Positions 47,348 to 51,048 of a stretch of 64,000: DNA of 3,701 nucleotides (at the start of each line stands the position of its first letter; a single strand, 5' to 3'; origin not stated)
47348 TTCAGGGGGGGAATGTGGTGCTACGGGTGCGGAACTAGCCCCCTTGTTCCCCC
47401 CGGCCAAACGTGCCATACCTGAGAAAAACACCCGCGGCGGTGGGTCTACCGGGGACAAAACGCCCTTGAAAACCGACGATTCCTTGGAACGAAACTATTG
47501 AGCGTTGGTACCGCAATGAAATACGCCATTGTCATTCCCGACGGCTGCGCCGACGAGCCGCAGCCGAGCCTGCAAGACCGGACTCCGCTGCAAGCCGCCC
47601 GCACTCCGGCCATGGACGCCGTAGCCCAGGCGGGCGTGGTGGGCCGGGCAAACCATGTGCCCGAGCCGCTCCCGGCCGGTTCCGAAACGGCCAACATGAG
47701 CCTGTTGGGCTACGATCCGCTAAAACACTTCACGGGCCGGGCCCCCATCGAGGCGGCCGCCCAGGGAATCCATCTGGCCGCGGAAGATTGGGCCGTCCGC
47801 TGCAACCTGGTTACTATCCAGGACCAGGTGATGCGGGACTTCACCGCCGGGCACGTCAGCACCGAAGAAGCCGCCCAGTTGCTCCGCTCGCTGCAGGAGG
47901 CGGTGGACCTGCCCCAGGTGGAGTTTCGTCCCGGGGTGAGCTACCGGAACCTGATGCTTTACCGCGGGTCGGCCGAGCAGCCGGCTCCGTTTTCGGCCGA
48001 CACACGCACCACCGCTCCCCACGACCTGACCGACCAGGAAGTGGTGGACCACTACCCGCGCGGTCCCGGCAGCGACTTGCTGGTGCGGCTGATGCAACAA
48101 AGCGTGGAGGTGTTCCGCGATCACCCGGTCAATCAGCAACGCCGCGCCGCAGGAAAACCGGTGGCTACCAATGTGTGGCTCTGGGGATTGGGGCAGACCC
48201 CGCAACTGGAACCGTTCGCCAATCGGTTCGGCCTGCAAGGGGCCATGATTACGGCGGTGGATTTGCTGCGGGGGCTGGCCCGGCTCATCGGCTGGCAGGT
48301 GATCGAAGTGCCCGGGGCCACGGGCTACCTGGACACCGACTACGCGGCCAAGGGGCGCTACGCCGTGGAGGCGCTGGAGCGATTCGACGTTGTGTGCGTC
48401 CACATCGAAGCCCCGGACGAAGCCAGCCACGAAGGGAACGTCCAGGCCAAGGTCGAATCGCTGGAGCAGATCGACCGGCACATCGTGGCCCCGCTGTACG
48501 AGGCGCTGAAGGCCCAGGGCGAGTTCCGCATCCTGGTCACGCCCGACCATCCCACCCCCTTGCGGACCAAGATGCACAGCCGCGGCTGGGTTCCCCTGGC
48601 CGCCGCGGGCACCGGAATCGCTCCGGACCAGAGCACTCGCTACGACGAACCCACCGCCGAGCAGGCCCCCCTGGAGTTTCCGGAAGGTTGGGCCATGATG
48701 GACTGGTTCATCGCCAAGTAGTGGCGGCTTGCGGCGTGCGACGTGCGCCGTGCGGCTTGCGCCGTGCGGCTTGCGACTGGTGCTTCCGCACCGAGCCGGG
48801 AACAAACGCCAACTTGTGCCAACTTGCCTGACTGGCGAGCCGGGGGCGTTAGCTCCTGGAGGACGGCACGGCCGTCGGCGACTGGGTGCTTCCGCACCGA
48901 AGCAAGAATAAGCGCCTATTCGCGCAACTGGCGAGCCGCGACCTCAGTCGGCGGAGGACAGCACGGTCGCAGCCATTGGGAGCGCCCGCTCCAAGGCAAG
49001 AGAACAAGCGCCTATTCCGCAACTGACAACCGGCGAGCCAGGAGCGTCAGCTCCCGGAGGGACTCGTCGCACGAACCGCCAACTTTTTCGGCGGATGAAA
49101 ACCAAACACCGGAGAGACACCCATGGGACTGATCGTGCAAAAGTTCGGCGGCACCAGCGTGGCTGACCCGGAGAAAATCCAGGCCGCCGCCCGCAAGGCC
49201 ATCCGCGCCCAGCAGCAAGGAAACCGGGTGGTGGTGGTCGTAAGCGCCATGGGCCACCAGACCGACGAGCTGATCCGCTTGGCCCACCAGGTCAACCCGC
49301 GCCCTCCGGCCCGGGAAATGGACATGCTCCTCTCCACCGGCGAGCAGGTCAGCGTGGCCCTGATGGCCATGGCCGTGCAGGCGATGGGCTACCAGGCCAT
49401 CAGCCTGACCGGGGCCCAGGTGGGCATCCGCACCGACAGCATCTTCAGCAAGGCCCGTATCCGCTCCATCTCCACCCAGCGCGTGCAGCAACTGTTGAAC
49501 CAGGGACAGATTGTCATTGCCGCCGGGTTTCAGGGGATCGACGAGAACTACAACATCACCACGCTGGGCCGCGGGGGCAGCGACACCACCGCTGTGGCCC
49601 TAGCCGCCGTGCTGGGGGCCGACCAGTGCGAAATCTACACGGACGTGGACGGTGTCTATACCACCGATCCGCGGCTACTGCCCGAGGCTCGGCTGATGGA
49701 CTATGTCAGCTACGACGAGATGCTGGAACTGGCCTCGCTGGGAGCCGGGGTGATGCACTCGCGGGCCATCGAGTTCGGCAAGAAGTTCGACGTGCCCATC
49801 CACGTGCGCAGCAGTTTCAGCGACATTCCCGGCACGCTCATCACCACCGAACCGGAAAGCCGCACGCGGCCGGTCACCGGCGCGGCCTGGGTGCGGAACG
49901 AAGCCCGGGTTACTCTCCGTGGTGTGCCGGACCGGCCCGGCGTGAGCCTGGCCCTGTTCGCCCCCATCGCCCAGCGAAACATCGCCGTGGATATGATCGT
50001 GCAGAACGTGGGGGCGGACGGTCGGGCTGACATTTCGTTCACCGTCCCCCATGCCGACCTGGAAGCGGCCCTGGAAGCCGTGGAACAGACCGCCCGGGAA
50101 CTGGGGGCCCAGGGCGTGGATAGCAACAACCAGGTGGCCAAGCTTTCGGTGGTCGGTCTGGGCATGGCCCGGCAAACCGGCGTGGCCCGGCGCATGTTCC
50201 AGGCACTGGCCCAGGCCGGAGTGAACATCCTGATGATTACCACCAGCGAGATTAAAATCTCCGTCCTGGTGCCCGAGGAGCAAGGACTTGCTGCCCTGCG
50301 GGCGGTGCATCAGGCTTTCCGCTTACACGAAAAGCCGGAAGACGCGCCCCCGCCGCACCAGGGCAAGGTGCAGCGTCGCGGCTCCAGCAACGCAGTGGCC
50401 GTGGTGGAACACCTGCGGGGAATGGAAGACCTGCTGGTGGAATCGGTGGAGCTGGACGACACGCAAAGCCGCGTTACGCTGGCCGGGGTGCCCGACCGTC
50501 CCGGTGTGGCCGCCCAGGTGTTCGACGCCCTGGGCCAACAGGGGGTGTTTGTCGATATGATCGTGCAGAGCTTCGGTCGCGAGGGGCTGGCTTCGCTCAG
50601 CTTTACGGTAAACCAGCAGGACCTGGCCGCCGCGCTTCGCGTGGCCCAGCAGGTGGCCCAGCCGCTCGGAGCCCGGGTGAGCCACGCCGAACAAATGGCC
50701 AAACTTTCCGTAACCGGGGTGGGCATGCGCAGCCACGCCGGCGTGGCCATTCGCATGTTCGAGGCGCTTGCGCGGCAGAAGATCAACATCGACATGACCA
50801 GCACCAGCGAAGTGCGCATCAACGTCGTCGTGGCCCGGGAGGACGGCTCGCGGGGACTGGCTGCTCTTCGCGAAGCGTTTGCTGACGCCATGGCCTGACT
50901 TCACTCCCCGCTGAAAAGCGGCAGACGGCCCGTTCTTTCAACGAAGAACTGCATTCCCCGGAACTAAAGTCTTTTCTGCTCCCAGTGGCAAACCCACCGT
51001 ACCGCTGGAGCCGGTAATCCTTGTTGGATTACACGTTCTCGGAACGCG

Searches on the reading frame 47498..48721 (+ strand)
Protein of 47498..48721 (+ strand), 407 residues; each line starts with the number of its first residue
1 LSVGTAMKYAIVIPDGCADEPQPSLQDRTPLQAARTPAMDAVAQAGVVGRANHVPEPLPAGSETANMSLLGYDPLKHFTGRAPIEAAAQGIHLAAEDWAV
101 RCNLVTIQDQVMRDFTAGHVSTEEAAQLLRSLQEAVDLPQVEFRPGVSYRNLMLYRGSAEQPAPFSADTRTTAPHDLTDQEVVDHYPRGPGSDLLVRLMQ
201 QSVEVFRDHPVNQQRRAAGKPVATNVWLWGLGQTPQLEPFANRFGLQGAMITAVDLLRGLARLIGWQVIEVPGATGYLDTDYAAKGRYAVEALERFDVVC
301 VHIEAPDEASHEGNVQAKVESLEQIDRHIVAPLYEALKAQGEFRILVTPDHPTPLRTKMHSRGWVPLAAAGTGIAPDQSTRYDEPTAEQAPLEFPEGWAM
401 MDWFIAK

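Call 77: search_protein_families(library=pfam, proteins=[window:47498-48721:+], max_evalue=0.00001)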
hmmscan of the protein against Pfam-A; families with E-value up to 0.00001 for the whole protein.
window:47498-48721:+ (407 aa): 2 families
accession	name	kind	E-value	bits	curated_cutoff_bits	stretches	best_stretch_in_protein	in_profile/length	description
PF10143.14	PhosphMutase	-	3.3e-50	170.8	21.5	1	43-212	1-170/170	2,3-bisphosphoglycerate-independent phosphoglycerate mutase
PF01676.23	Metalloenzyme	-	9.6e-40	137.1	24.3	1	7-381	1-232/252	Metalloenzyme superfamily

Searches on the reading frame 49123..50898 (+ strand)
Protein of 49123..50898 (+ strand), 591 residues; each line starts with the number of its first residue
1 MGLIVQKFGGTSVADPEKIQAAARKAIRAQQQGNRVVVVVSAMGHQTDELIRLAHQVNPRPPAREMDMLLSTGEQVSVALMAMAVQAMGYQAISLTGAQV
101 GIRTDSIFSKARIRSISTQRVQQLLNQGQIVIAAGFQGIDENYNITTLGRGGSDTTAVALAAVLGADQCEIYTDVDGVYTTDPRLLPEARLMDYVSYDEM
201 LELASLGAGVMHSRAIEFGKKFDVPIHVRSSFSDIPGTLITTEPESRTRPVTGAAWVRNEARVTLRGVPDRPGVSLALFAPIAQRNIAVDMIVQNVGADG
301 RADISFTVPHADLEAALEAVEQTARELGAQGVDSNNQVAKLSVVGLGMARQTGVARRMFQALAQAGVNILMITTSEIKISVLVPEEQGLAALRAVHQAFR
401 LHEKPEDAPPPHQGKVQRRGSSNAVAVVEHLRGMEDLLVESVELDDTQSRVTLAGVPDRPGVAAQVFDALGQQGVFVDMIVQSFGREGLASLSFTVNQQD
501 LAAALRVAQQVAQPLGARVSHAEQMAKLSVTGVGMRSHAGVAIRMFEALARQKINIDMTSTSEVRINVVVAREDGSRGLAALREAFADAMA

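Call 77: search_protein_families(library=pfam, proteins=[window:49123-50898:+], max_evalue=0.00001)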
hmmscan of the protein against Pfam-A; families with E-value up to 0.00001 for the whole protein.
window:49123-50898:+ (591 aa): 4 families
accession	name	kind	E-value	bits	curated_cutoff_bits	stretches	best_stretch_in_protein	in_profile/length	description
PF22468.2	ACT_9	-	3.8e-65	216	27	4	341-399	1-61/61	ACT domain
PF00696.33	AA_kinase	-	1e-57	196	24.9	1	3-230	2-234/234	Amino acid kinase family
PF13840.12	ACT_7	-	4.8e-31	106.9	27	2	335-396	3-64/65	ACT domain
PF01842.31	ACT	-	1.2e-27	95.8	27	2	264-323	2-64/66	ACT domain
